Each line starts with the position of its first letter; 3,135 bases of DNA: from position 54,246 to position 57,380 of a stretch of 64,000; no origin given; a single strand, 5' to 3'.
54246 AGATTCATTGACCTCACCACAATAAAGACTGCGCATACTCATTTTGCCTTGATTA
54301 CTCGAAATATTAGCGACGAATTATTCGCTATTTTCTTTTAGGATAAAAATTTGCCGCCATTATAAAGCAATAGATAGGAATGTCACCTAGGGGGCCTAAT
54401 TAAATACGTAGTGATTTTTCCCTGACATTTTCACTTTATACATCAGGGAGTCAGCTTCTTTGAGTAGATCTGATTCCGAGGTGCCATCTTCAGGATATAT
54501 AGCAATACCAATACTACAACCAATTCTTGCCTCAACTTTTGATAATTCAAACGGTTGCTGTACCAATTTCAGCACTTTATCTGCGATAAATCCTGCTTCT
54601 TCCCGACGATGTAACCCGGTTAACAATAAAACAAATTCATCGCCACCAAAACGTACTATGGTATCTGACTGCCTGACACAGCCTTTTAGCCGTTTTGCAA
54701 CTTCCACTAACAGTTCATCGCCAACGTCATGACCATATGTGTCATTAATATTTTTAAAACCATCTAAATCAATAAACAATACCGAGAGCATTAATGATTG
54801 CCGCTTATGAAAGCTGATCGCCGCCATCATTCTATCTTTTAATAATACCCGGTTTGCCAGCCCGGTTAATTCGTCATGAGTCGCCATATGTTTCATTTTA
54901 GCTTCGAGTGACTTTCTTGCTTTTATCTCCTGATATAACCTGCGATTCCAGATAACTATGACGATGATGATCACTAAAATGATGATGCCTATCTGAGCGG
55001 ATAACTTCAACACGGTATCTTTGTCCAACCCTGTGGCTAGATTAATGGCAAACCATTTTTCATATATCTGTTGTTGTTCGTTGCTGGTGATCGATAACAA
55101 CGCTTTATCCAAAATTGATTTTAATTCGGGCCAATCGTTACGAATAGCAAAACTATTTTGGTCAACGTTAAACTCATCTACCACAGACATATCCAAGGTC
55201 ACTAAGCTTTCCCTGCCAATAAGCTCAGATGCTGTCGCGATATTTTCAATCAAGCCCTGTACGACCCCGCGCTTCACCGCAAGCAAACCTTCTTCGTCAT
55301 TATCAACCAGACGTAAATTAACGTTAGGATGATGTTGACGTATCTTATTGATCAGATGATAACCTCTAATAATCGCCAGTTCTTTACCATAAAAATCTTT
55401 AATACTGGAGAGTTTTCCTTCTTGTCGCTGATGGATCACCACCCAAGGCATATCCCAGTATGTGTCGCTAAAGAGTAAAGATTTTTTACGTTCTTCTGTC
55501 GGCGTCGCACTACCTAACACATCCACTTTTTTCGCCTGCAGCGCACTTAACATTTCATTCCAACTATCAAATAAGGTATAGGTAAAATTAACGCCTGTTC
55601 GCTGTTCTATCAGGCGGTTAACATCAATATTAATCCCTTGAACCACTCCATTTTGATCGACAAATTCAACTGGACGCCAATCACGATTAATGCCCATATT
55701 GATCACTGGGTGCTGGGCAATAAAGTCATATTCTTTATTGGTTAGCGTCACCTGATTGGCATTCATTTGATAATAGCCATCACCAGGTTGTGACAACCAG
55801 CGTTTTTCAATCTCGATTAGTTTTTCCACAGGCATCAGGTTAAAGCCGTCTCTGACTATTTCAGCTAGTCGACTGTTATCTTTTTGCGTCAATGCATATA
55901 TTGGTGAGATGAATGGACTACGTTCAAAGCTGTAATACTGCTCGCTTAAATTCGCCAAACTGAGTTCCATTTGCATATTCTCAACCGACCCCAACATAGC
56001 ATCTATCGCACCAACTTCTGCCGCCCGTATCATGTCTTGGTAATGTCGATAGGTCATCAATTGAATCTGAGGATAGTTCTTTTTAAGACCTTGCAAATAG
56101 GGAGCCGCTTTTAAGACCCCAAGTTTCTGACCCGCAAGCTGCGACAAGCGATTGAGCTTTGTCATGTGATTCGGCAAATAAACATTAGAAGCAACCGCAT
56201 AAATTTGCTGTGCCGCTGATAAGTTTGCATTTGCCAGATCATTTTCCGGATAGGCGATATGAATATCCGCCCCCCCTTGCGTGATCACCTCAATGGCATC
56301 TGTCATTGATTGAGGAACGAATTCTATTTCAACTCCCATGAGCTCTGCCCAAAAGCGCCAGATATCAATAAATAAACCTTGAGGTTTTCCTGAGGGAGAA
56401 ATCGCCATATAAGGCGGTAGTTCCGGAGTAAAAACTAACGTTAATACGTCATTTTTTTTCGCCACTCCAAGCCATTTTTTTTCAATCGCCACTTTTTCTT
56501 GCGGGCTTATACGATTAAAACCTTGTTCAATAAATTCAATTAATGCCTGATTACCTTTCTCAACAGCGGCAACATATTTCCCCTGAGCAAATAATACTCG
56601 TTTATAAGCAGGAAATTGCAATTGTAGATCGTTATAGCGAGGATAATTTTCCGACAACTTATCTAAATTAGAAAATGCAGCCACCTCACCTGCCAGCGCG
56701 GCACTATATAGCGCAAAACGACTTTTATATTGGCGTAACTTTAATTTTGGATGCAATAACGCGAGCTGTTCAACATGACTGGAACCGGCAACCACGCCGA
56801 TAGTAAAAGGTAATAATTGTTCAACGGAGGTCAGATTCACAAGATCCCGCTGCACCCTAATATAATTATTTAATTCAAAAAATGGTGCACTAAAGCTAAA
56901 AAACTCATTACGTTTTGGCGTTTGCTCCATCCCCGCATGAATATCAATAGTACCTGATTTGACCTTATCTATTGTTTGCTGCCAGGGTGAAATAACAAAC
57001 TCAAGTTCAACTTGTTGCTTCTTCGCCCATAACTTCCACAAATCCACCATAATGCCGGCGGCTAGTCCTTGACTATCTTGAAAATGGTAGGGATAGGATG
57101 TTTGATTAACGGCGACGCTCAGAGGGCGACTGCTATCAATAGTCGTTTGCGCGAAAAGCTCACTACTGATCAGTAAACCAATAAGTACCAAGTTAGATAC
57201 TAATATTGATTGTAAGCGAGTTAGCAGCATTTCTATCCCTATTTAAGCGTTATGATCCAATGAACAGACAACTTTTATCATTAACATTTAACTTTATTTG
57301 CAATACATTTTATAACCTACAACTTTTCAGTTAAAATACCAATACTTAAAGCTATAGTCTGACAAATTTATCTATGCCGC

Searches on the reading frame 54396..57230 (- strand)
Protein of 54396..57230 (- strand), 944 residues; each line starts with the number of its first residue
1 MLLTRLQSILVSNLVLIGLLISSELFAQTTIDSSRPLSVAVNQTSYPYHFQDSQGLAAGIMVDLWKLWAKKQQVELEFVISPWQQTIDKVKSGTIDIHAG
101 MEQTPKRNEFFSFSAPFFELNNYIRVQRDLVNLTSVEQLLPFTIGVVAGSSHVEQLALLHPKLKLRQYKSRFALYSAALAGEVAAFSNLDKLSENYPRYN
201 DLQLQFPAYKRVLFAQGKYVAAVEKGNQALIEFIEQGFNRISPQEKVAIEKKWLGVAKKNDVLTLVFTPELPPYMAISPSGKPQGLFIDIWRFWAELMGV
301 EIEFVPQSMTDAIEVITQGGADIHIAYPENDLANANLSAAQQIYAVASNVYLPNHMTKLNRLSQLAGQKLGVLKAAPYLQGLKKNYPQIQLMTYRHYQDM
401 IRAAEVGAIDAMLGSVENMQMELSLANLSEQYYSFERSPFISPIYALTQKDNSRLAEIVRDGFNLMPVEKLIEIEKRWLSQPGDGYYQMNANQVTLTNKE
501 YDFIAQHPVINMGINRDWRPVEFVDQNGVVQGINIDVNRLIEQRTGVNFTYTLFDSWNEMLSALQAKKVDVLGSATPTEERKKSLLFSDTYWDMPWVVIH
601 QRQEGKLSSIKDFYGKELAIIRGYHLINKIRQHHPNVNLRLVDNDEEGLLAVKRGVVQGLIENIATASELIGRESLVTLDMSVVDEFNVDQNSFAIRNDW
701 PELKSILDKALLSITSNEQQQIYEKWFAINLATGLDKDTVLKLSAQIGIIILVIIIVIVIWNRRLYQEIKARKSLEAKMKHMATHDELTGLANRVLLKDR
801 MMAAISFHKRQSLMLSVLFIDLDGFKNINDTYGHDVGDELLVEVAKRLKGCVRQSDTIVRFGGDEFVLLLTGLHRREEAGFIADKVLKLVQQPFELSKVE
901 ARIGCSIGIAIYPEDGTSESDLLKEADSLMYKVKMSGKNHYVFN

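Call 96: search_protein_families(library=pfam, proteins=[window:54396-57230:-], max_evalue=0.00001)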
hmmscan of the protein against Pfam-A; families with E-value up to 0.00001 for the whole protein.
window:54396-57230:- (944 aa): 2 families
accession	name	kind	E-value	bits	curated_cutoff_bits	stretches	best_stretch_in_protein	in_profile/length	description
PF00497.25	SBP_bac_3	-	7.7e-66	220.3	26.4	3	510-728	1-131/132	Bacterial extracellular solute-binding proteins, family 3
PF00990.26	GGDEF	-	2.2e-47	161.3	23.8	1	783-940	1-161/161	Diguanylate cyclase, GGDEF domain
